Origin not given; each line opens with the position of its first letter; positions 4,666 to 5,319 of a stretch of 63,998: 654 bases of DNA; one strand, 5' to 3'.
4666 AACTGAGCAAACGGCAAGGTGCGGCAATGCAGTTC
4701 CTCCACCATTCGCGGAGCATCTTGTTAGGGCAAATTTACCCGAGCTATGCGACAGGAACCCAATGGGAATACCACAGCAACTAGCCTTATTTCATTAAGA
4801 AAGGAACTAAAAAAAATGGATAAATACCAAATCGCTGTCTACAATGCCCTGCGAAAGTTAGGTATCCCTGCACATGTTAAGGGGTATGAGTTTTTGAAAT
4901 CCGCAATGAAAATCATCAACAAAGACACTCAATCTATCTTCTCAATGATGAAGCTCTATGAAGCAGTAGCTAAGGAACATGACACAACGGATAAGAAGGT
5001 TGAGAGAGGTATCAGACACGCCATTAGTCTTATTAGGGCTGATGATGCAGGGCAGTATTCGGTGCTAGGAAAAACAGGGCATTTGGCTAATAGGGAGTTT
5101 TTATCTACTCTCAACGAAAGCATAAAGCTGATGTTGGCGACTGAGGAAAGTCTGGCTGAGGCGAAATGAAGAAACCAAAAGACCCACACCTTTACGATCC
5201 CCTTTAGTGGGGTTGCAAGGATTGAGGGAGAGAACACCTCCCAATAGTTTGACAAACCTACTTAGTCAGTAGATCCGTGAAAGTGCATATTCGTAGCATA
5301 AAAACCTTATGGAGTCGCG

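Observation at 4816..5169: Phage-encoded Spo0A effector domain without receiver domain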

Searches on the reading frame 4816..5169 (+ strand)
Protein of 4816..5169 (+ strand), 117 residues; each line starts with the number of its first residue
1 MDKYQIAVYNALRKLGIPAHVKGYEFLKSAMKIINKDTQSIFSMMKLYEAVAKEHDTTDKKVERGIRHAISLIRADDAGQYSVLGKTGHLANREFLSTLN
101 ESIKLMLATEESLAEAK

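Call 3: search_protein_families(library=pfam, proteins=[window:4816-5166:+], max_evalue=1)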
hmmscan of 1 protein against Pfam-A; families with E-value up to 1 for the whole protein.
window:4816-5166:+ (117 aa): 1 family
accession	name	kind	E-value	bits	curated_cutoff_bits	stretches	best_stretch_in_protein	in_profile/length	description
PF08769.17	Spo0A_C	-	2.4e-19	69.7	25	1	8-102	1-103/104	Sporulation initiation factor Spo0A C terminal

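Call 4: search_protein_families(library=phrogs, proteins=[window:4816-5166:+], max_evalue=0.01)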
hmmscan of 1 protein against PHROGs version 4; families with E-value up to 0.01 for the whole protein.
window:4816-5166:+ (117 aa): 2 families
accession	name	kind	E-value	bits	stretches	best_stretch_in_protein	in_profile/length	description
phrog_24603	-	unknown function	9.5e-16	59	1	7-81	4-79/111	-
phrog_37855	-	unknown function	2.2e-14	54.2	1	7-74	163-231/278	-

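Call 5: search_solved_structures(query=window:4816-5166:+, max_evalue=1, show_alignments=3)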
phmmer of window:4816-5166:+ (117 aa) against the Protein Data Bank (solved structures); distinct sequences matched with E-value up to 1: 4.
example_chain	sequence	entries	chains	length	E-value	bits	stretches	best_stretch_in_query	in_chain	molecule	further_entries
1fc3_A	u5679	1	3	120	1.8e-12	50.7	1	7-74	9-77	SPO0A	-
1lq1_A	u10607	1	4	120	2.3e-12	50.3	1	7-74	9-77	Stage 0 sporulation protein A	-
4yxx_A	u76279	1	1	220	0.085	16.4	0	6-68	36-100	dTor_6x35L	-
1tw0_A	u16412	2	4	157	0.62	13.6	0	35-75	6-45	pathogenesis-related class 10 protein SPE-16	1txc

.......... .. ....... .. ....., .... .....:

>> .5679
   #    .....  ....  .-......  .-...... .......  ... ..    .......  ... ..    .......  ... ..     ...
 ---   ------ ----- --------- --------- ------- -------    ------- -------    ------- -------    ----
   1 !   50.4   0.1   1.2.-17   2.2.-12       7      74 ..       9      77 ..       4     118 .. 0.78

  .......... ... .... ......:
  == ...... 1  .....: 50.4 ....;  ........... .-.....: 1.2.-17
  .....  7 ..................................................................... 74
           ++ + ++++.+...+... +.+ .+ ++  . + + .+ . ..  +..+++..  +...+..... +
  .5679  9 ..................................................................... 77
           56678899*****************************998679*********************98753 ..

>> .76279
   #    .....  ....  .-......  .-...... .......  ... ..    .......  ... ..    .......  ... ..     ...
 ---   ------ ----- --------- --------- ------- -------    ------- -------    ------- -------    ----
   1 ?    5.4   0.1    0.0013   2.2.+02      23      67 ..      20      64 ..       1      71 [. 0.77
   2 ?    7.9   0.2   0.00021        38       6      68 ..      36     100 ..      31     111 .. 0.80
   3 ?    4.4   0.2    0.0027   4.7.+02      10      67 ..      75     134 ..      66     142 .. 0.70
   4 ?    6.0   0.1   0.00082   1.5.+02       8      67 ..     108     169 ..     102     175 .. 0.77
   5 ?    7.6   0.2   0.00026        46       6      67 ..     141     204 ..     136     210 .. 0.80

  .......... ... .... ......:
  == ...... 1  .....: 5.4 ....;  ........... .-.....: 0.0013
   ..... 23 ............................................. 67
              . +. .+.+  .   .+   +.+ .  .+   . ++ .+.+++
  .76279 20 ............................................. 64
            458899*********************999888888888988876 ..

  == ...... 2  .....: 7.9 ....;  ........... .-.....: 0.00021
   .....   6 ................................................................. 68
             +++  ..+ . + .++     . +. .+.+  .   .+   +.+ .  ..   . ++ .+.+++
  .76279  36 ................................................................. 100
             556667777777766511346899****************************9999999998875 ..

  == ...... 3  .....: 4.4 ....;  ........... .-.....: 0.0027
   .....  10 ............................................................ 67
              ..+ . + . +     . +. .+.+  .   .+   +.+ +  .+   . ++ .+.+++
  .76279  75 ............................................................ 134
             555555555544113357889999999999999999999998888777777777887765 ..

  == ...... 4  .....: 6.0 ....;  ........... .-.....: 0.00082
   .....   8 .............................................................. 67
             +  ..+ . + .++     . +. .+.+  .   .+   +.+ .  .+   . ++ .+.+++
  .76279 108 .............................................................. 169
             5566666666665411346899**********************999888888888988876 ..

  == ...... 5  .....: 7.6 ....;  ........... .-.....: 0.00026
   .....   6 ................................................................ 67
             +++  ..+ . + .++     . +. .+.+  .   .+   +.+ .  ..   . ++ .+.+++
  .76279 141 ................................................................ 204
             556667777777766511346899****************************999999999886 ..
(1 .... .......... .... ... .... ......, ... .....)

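Call 7: search_dna_similar(query=window:4816-5166:+, collection=phages, mode=protein, max_rows=40, max_evalue=0.001)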
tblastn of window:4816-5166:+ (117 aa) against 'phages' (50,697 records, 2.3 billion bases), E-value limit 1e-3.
Records with a match: 14; places in all: 14; records where one place covers at least 80% of the query: 7.
Best place of each record, by identity: <60% 14.
By first word of the organism name: Bacteriophage 14.
By host as written in the record: - 14.
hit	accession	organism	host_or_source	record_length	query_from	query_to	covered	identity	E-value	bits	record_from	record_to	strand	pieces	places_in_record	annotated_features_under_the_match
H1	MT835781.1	Bacteriophage sp.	human fecal samples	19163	5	110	91%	36.0%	2e-16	79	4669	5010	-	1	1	record has no annotation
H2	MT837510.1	Bacteriophage sp.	human fecal samples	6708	1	105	90%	34.5%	3e-12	67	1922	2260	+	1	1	record has no annotation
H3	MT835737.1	Bacteriophage sp.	human fecal samples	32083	1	105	90%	34.5%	4e-12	67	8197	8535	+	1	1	record has no annotation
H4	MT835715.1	Bacteriophage sp.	human fecal samples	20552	5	105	86%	34.9%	5e-11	63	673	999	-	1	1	record has no annotation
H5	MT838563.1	Bacteriophage sp.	human fecal samples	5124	8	99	79%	38.0%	2e-10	62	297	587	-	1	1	record has no annotation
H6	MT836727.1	Bacteriophage sp.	human fecal samples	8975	8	109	87%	33.3%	6e-13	69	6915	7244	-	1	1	record has no annotation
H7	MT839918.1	Bacteriophage sp.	human fecal samples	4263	8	84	66%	43.6%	8e-11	63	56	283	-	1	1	record has no annotation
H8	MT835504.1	Bacteriophage sp.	human fecal samples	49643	8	105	84%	34.0%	1e-12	68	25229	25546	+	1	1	record has no annotation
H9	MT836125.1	Bacteriophage sp.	human fecal samples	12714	6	96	78%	36.3%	5e-8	55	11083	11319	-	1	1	record has no annotation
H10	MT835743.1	Bacteriophage sp.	human fecal samples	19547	12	93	70%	40.0%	6e-5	46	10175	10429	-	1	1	record has no annotation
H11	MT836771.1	Bacteriophage sp.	human fecal samples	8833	12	105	80%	34.6%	6e-10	61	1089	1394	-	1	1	record has no annotation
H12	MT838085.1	Bacteriophage sp.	human fecal samples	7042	14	105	79%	35.0%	8e-11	63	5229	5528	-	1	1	record has no annotation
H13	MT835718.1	Bacteriophage sp.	human fecal samples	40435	8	72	56%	46.3%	1e-10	62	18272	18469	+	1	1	record has no annotation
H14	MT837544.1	Bacteriophage sp.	human fecal samples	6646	8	71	55%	43.1%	3e-9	59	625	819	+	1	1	record has no annotation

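Call 13: find_homologous_proteins(query=window:4816-5166:+, max_evalue=0.001)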
Query window:4816-5166:+ (117 aa): 18 proteins with E <= 0.001 among 29 candidates.
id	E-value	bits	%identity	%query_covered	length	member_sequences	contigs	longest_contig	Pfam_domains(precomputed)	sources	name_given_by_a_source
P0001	1.0e-67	243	100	100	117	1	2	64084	PF08769.18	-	-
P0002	1.9e-44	168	74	94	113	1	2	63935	PF08769.18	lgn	-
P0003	7.1e-32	127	60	94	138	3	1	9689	PF08769.18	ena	-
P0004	1.8e-28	117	56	92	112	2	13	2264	PF08769.18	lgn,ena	-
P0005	7.6e-28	115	67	77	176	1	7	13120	PF08769.18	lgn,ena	-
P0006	7.7e-27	111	57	92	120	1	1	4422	PF08769.18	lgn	-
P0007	9.6e-26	108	49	100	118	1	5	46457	PF08769.18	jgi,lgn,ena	-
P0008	4.0e-21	93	56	74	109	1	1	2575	PF08769.18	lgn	-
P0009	2.4e-13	68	45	80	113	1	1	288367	PF08769.18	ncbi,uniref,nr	ncbi:sporulation initiation factor Spo0A C-terminal domain-containing protein [Clostridium minihomin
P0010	5.8e-13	67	43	85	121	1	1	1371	PF08769.18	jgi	jgi:two-component system, response regulator, stage 0 sporulation protein A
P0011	6.3e-12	63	43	85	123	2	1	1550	PF08769.18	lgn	-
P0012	1.6e-11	62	43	85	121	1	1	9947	PF08769.18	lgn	-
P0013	9.6e-10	56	37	84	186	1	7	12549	PF08769.18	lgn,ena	-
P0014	1.3e-9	56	32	88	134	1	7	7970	PF08769.18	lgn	-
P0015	6.7e-9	54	32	88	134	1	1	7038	PF08769.18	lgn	-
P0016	1.5e-8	53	33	86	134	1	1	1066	PF08769.18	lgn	-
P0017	3.1e-7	48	49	50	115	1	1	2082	PF08769.18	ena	-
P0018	4.9e-7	48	45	52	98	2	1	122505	PF08769.18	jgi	-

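Call 30: find_related_loci(query=window:4816-5166:+, collection=genome_contigs, flank=8000)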
Query window:4816-5166:+ (117 aa) in genome_contigs; peptide patterns used: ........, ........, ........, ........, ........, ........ (x = any residue, [..] = any of these).
187 stretches matched a pattern, but none encodes a relative of the query by tblastn (E <= 1e-3).

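Call 32: find_related_loci(query=A3, collection=genome_contigs, flank=8000)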
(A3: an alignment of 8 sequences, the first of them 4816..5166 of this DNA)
Query A3 (117 aa) in genome_contigs; peptide patterns used: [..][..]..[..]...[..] (x = any residue, [..] = any of these).
7 stretches matched a pattern; 2 encode a relative of the query (tblastn E <= 1e-3); 2 distinct loci.
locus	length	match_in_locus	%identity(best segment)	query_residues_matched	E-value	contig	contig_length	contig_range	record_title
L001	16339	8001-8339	59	2-111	8e-39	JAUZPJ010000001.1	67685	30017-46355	MAG: Bacillota bacterium isolate bin54(3d) LAKLFDKO_1, whole genome shotgun sequence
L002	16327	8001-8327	37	5-105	4e-17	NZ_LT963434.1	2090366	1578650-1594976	Massilicoli timonensis strain Marseille-P3755, whole genome shotgun sequence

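Call 33: predict_structure(alignment_id=A2)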
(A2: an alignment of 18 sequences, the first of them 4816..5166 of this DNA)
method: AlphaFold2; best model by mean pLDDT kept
length: 117 residues; sequences in the alignment: 18
mean_pLDDT: 94.0   pTM: 0.85
mean pLDDT of the five models: 94.0, 92.6, 92.6, 92.0, 91.6
residues with pLDDT >= 90: 100; 70-90: 17; 50-70: 0; < 50: 0
segments of 3 or more residues with pLDDT < 50: none
pLDDT, mean of each block of 10 residues (from residue 1): 94 96 97 91 92 98 97 95 92 95 93 86
secondary structure, 60 per line:
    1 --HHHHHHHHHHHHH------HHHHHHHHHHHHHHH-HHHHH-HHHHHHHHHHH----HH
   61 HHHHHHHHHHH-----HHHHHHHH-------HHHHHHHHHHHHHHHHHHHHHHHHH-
elements in order: H3-15 H22-36 H38-42 H44-54 H59-71 H77-84 H92-116

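Call 37: find_encoding_contigs(protein=P0002, flank=6000, max_places=2)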
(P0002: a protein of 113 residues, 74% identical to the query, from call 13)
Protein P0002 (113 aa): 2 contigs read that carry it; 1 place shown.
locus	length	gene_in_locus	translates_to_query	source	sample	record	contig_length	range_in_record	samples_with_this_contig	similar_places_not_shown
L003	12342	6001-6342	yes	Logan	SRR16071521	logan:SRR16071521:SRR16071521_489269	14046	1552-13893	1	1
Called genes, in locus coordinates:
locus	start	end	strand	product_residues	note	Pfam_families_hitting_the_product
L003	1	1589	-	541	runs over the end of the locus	PF00239:Resolvase, PF07508:Recombinase, PF13408:Zn_ribbon_recom (weak)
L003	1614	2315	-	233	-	PF13443:HTH_26 (faint), PF13560:HTH_31, PF01381:HTH_3, PF00717:Peptidase_S24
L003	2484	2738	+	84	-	-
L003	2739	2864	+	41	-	-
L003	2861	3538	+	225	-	PF09669:Phage_pRha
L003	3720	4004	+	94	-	-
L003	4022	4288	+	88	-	-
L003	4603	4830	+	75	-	-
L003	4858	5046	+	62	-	-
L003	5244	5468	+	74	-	-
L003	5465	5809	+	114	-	-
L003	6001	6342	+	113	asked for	PF08769:Spo0A_C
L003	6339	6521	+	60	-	-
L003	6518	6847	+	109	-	-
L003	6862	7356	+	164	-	PF05565:Sipho_Gp157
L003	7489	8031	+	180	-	PF13479:AAA_24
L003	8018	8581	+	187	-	-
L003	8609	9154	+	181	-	-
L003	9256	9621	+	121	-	-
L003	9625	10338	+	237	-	-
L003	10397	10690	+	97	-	-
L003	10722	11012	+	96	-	PF26760:Lockin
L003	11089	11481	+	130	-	-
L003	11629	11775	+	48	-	-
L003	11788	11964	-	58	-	PF12651:RHH_3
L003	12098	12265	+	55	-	-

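Call 38: find_encoding_contigs(protein=P0007, flank=6000, max_places=3)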
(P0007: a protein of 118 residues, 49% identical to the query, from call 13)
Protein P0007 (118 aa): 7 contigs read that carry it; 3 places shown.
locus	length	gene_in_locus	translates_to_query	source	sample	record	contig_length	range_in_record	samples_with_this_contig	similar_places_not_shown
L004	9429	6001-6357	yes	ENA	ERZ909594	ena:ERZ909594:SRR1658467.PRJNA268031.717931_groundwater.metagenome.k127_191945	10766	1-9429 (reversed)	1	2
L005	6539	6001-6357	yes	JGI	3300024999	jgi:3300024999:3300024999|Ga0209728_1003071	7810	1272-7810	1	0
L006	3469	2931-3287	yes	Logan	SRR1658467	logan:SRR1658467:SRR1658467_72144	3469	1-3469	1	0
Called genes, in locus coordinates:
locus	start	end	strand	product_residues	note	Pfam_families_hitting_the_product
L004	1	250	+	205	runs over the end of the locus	PF02498:Bro-N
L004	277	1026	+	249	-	-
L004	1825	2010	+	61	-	-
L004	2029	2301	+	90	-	-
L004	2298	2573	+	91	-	-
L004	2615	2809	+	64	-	-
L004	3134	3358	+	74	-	-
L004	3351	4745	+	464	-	PF00271:Helicase_C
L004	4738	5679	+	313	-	PF01555:N6_N4_Mtase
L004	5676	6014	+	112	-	-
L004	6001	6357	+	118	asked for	PF08769:Spo0A_C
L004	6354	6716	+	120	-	-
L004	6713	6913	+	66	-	-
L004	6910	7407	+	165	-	PF05565:Sipho_Gp157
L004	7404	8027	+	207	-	PF04404:ERF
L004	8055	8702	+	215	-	PF16784:HNHc_6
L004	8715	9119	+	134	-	PF00436:SSB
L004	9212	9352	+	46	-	-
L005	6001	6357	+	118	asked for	PF08769:Spo0A_C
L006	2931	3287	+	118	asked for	PF08769:Spo0A_C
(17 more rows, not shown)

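Call 39: find_encoding_contigs(protein=P0009, flank=8000, max_places=2)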
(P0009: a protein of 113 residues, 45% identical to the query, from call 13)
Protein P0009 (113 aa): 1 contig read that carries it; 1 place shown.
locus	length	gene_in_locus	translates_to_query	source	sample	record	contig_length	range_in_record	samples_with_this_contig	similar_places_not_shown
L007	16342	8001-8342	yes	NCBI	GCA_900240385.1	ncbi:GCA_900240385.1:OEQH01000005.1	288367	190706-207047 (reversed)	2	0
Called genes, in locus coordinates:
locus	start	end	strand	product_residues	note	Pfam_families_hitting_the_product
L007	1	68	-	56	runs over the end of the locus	-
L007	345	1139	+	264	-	PF18573:BclA_C (faint)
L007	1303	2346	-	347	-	PF00589:Phage_integrase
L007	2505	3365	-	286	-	-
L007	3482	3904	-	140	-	-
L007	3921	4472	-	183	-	PF13560:HTH_31, PF01381:HTH_3, PF12844:HTH_19, PF13412:HTH_24 (faint), PF13443:HTH_26 (weak)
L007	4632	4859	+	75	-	PF13560:HTH_31 (weak), PF01381:HTH_3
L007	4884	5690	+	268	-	PF02498:Bro-N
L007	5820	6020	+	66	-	-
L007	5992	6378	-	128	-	PF10711:DUF2513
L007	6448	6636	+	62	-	-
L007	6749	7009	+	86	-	-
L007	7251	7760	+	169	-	-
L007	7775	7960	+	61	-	-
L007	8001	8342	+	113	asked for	PF08769:Spo0A_C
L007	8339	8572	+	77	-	-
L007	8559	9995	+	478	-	PF02463:SMC_N (faint), PF13476:AAA_23 (faint)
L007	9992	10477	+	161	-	-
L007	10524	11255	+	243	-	-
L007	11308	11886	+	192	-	-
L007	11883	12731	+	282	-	PF12684:DUF3799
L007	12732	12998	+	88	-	-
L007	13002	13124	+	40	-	-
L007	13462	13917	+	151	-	-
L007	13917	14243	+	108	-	-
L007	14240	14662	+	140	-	PF00436:SSB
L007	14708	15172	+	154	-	PF01807:Zn_ribbon_DnaG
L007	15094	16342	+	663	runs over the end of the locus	PF06048:DUF927, PF18662:HTH_56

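Call 40: fold_search(model_id=the predicted structure, library=pdb)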
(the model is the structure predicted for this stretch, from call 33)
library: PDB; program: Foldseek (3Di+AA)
matches with E <= 10: 119; with E <= 0.001: 7
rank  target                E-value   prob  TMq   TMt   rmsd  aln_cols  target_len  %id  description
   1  1lq1_D                1.5e-05  1.00  0.82  0.89   1.5       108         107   30  DNA Complexed Structure of the Key Transcription Factor Initiating Development in Sporulation Bacteria (released 2002-08-23)
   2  1lq1_C                1.6e-05  1.00  0.81  0.85   1.7       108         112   30  DNA Complexed Structure of the Key Transcription Factor Initiating Development in Sporulation Bacteria (released 2002-08-23)
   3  1lq1_B                1.9e-05  1.00  0.77  0.86   2.3       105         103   30  DNA Complexed Structure of the Key Transcription Factor Initiating Development in Sporulation Bacteria (released 2002-08-23)
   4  1fc3_A                2.6e-05  1.00  0.80  0.79   1.6       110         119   31  THE CRYSTAL STRUCTURE OF TRANS-ACTIVATION DOMAIN OF THE SPORULATION RESPONSE REGULATOR, SPO0A (released 2000-11-08)
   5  1lq1_A                2.6e-05  1.00  0.80  0.87   2.3       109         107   30  DNA Complexed Structure of the Key Transcription Factor Initiating Development in Sporulation Bacteria (released 2002-08-23)
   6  1fc3_C                6.1e-05  1.00  0.79  0.80   1.9       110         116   30  THE CRYSTAL STRUCTURE OF TRANS-ACTIVATION DOMAIN OF THE SPORULATION RESPONSE REGULATOR, SPO0A (released 2000-11-08)
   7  1fc3_B                2.2e-04  1.00  0.74  0.85   2.0       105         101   30  THE CRYSTAL STRUCTURE OF TRANS-ACTIVATION DOMAIN OF THE SPORULATION RESPONSE REGULATOR, SPO0A (released 2000-11-08)
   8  2pnr_A                1.5e+00  0.11  0.22  0.11   9.6        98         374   10  Crystal Structure of the asymmetric Pdk3-l2 Complex (released 2007-08-21)
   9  5z4z_B                1.8e+00  0.21  0.29  0.35   8.8        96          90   14  Crystal structure of PaCysB NTD domain with space group C2 (released 2019-01-23)
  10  1u89_MODEL_1_A        2.1e+00  0.11  0.26  0.23   8.2       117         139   14  Solution structure of VBS2 fragment of talin (released 2005-01-18)
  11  8jpv                  2.3e+00  0.33  0.41  0.14   5.2        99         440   13  Glutamyl-tRNA synthetase from Methylacidiphilum fumariolicum (released 2024-06-19)
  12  5z4z_A                2.3e+00  0.20  0.29  0.37   8.3        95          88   13  Crystal structure of PaCysB NTD domain with space group C2 (released 2019-01-23)
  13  3isp_B                2.3e+00  0.13  0.22  0.12   9.4       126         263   17  Crystal structure of ArgP from Mycobacterium tuberculosis (released 2010-02-16)
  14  7s7j_A                2.3e+00  0.12  0.24  0.32  13.5       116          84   15  Structure of Human SPASTIN-IST1 complex. (released 2022-09-28)
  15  1yo7_A                2.3e+00  0.06  0.20  0.20  14.4       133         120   10  Re-engineering topology of the homodimeric ROP protein into a single-chain 4-helix bundle (released 2005-02-15)
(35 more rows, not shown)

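Call 55: find_related_loci(query=A3, collection=viral_contigs, flank=6000)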
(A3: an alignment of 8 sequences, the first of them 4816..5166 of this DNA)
Query A3 (117 aa) in viral_contigs; peptide patterns used: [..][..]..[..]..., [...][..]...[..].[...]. (x = any residue, [..] = any of these).
38 stretches matched a pattern; 19 encode a relative of the query (tblastn E <= 1e-3); 19 distinct loci.
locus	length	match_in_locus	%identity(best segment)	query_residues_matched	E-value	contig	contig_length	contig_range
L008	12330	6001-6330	57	2-110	1e-37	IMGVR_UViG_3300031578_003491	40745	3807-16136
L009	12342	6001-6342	47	1-110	8e-30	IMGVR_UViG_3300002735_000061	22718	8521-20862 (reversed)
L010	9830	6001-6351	42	1-116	1e-26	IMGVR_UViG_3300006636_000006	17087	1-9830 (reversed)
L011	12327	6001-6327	41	1-108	4e-26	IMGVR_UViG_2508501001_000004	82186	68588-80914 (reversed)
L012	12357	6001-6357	41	1-117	6e-25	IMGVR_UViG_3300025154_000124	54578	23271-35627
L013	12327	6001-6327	41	1-107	8e-25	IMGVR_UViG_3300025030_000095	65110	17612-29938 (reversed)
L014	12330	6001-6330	40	1-108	4e-23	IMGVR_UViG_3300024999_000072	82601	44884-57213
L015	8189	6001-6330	40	1-108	4e-23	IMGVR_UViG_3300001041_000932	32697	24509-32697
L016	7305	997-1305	44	11-105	2e-21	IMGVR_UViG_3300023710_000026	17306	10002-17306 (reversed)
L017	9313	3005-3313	44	11-105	2e-21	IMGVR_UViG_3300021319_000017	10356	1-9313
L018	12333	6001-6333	42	3-105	2e-19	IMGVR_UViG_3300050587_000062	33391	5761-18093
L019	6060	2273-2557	35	12-105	3e-17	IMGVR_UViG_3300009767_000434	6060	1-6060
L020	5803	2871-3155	35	12-105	3e-17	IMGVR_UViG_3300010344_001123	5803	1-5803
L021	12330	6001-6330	37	12-117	1e-14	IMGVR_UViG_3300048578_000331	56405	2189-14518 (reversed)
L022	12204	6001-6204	36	8-76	1e-8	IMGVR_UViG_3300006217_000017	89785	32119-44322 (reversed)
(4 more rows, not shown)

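Call 56: search_protein_representatives(alignment_id=A2)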
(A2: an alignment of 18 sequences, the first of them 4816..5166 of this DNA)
Query: 18 sequences, 124 profile positions. Proteins with E-value up to 0.001 (for the whole library): 14517; up to 1e-10: 9087; up to 1e-30: 1492. The best 150 are listed.
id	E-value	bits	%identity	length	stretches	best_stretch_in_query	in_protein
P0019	2.6e-121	414.7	-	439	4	6-119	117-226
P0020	2.1e-120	411.7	-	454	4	2-119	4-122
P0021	7.2e-96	332.5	-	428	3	5-116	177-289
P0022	3.1e-94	327.2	-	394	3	1-122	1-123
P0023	3.7e-73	259.1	-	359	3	10-122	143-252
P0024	3.1e-72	256.2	-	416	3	8-116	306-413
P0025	2.5e-70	250.0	-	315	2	6-119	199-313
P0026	4.4e-70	249.2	-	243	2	5-119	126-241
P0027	1.4e-65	234.6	-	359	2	8-119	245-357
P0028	2.1e-65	234.0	-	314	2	6-120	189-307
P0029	1.8e-62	224.6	-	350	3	8-117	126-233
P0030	6.9e-62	222.7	-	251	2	5-117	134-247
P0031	2.9e-61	220.7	-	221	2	3-123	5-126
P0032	1.2e-60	218.7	-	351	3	7-120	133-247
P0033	1.2e-60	218.7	-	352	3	6-119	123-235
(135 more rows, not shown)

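Call 63: search_protein_families(library=pfam, alignment_id=A4, max_evalue=0.0001)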
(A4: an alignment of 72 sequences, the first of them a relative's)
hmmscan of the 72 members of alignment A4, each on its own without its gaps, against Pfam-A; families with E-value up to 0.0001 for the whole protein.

A. member 1, L001:10253-11173:+ (307 aa): 0 families

B. families by the number of members that match (of 72 scanned): 50 families (the first 25 are shown)
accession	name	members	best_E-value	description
PF13476.12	AAA_23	5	2.3e-09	AAA domain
PF02463.25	SMC_N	3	2.4e-06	RecF/RecN/SMC N terminal domain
PF10926.14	DUF2800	2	4.4e-142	Protein of unknown function (DUF2800)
PF12684.13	DUF3799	2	3.6e-74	PDDEXK-like domain of unknown function (DUF3799)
PF05565.16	Sipho_Gp157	2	4.4e-44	Siphovirus Gp157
PF03837.19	RecT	2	2.7e-35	RecT family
PF00436.31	SSB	2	3e-35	Single-strand binding protein family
PF12705.13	PDDEXK_1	2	8.7e-12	PD-(D/E)XK nuclease superfamily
PF13175.12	AAA_15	2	1.8e-11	AAA ATPase domain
PF13304.12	AAA_21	2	3.6e-06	AAA domain, putative AbiEii toxin, Type IV TA system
PF02350.25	Epimerase_2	1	2.3e-79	UDP-N-acetylglucosamine 2-epimerase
PF00580.27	UvrD-helicase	1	2.5e-66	UvrD/REP helicase N-terminal domain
PF13361.12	UvrD_C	1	2.4e-59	UvrD-like helicase C-terminal domain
PF03796.21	DnaB_C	1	4.8e-54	DnaB-like helicase C terminal domain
PF10991.15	Enc34_ssDNA-bd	1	3e-48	Enterobacter phage Enc34, ssDNA-binding protein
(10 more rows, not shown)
